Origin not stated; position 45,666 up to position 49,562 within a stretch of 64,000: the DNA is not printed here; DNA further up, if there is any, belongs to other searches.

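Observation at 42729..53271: ECF sigma / anti-sigma-vWA fusion / giant internally duplicated membrane protein cluster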

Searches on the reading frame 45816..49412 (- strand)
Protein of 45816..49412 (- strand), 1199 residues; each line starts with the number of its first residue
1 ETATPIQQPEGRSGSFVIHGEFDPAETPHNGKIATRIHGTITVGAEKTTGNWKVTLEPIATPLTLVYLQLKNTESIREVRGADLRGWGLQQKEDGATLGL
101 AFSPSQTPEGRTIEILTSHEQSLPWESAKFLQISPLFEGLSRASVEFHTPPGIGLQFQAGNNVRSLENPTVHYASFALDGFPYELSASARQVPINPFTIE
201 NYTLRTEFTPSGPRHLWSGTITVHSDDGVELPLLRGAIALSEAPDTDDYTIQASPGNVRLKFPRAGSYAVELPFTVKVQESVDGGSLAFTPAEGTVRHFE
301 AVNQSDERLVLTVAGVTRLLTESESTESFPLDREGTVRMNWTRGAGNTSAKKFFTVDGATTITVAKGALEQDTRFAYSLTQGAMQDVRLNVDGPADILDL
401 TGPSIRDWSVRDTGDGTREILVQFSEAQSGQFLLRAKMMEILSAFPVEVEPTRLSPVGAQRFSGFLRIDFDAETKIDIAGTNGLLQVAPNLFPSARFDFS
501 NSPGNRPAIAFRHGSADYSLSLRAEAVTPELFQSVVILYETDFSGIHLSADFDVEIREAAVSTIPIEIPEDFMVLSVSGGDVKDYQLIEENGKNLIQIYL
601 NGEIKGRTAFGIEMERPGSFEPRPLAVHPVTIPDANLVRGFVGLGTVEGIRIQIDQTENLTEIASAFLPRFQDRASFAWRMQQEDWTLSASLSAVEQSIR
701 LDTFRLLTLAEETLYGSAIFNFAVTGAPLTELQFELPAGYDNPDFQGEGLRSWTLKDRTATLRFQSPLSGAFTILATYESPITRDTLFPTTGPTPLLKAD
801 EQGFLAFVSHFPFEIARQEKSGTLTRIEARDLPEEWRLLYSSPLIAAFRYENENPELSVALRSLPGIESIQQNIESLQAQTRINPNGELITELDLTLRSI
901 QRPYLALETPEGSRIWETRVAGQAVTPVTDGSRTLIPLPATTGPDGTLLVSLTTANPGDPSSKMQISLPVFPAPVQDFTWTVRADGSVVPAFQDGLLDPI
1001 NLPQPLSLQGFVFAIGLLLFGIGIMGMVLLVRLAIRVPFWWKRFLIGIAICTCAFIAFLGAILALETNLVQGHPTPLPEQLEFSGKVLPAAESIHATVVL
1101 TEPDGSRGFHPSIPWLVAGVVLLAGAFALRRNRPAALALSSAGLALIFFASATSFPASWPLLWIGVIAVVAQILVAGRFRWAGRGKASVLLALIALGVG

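Call 59: predict_structure(alignment_id=A2)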
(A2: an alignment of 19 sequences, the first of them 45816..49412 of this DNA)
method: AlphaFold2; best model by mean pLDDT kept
length: 1199 residues; sequences in the alignment: 19
mean_pLDDT: 78.3   pTM: 0.36
mean pLDDT of the five models: 78.3, 78.1, 77.4, 76.9, 76.9
residues with pLDDT >= 90: 237; 70-90: 696; 50-70: 187; < 50: 79
segments of 3 or more residues with pLDDT < 50: 1-14, 344-351, 865-870, 942-944, 1066-1073, 1106-1109, 1156-1158, 1179-1199
pLDDT, mean of each block of 10 residues (from residue 1): 31 54 72 87 90 86 84 87 85 83 76 91 81 80 89 83 83 86 85 65 83 85 80 84 77 83 87 86 82 67 82 82 76 75 50 80 83 90 84 88 87 79 87 91 84 88 90 81 88 82 69 90 84 91 88 88 90 89 90 90 87 88 84 89 86 90 81 77 88 84 87 85 84 86 87 90 84 89 78 83 87 80 85 83 86 80 51 85 86 86 82 86 84 81 65 81 83 86 86 81 56 54 54 51 56 57 51 61 81 84 58 61 68 60 63 53 54 50 45 45
secondary structure, 60 per line:
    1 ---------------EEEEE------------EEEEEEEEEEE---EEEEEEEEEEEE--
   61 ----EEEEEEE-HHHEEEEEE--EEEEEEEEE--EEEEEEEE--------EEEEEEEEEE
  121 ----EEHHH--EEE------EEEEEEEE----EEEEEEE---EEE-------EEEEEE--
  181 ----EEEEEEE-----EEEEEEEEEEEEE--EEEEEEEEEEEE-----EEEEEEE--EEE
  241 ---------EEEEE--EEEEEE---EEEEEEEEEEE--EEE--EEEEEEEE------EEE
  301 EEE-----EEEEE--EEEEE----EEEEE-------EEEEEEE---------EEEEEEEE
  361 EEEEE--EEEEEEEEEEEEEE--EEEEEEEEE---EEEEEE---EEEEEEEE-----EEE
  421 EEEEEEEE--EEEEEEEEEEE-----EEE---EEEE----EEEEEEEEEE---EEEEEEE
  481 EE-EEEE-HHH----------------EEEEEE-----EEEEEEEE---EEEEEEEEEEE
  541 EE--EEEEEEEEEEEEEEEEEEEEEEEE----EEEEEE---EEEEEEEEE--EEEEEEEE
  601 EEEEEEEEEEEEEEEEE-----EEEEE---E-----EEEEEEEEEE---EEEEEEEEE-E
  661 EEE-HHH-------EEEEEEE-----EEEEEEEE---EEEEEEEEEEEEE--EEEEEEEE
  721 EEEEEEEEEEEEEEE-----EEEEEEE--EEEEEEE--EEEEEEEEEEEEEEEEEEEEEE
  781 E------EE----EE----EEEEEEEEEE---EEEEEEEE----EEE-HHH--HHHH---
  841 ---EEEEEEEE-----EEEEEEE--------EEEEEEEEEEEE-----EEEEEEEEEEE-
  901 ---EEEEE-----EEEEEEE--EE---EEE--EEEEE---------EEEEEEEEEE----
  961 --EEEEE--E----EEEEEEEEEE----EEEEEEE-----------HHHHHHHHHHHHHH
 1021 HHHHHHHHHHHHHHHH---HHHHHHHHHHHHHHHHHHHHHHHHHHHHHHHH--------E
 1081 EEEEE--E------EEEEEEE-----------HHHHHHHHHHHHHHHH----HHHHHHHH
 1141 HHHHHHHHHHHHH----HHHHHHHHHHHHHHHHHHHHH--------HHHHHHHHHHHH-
elements in order (helices of 4 or more, strands of 3 or more residues): E16-20 E33-43 E47-58 E65-71 E76-81 E84-92 E95-102 E111-120 E132-134 E141-148 E153-159 E163-165 E173-178 E185-191 E197-209 E212-223 E229-235 E238-240 E250-254 E257-262 E266-276 E279-281 E284-291 E298-303 E309-313 E316-320 E325-329 E337-343 E353-365 E368-381 E384-392 E396-401 E405-412 E418-428 E431-441 E447-449 E453-456 E461-470 E474-482 E484-487 E508-513 E519-526 E530-542 E545-568 E573-578 E582-590 E593-617 E623-627 E637-646 E650-658 E660-663 E675-681 E687-694 E698-710 E713-735 E741-747 E750-756 E759-781 E800-809 E813-820 E825-827 H834-837 E844-851 E857-863 E872-883 E889-899 E904-908 E914-920 E928-930 E933-937 E947-956 E963-967 E975-984 E989-995 H1007-1036 H1040-1071 E1080-1085 E1095-1101 H1113-1128 H1133-1153 H1158-1178 H1187-1198

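Call 76: fold_search(model_id=the predicted structure, library=pdb)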
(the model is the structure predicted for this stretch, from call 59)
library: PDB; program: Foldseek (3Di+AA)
matches with E <= 10: 1342; with E <= 0.001: 49
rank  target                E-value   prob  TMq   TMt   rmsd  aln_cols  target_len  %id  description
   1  4mmx_A                2.9e-09  1.00  0.12  0.14  33.8       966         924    9  Integrin AlphaVBeta3 ectodomain bound to the tenth domain of Fibronectin (released 2014-03-26)
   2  8t2v_A                3.5e-09  1.00  0.12  0.15  33.1       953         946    8  Cryo-EM Structures of Full-length Integrin alphaIIbbeta3 in Native Lipids (released 2023-07-26)
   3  4mmz_A                3.7e-09  1.00  0.12  0.14  33.9      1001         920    9  Integrin AlphaVBeta3 ectodomain bound to an antagonistic tenth domain of Fibronectin (released 2014-03-26)
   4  9e8a_A                6.0e-09  1.00  0.12  0.15  34.6       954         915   10  Integrin aIIbb3 bent conformation from human platelet membrane crude preparation (released 2025-10-15)
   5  8xez_A                1.1e-08  1.00  0.13  0.16  25.9       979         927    8  Cryo-EM structure of integrin ITGAV/ITGB3 complex, conformation 5 (released 2024-12-18)
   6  4g1e_A                1.2e-08  1.00  0.11  0.13  31.7       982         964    9  Crystal structure of integrin alpha V beta 3 with coil-coiled tag. (released 2012-12-12)
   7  4g1m_A                3.0e-08  1.00  0.12  0.14  30.9       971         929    8  Re-refinement of alpha V beta 3 structure (released 2012-12-12)
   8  3fcs_A                3.3e-08  1.00  0.11  0.14  36.6       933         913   10  Structure of complete ectodomain of integrin aIIBb3 (released 2009-01-20)
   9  8b6l_O                8.3e-08  1.00  0.12  0.24  23.0       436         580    9  Subtomogram average of the human Sec61-TRAP-OSTA-translocon (released 2022-12-07)
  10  8xei_A                9.6e-08  1.00  0.11  0.14  32.1       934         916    8  Cryo-EM structure of integrin ITGAV/ITGB3 complex, conformation 1 (released 2024-12-18)
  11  6tav_D                1.0e-07  0.84  0.08  0.07  54.4      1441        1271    9  Crystal structure of endopeptidase-induced alpha2-macroglobulin (released 2021-05-12)
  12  7usl_A                1.1e-07  0.98  0.09  0.12  31.1      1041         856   10  Integrin alphaM/beta2 ectodomain in complex with adenylate cyclase toxin RTX751 and M1F5 Fab (released 2022-08-17)
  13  4nen_A                2.3e-07  0.99  0.10  0.11  32.2       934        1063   10  An internal ligand-bound, metastable state of a leukocyte integrin, aXb2 (released 2014-01-15)
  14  8xf6_A                3.0e-07  0.99  0.10  0.13  32.6       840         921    8  Cryo-EM structure of integrin ITGAV, ITGB3 and Cilengitide TFA complex, conformation 2 (released 2024-12-18)
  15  6s7o_E                3.8e-07  1.00  0.12  0.24  22.6       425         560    9  Cryo-EM structure of human oligosaccharyltransferase complex OST-A (released 2019-12-18)
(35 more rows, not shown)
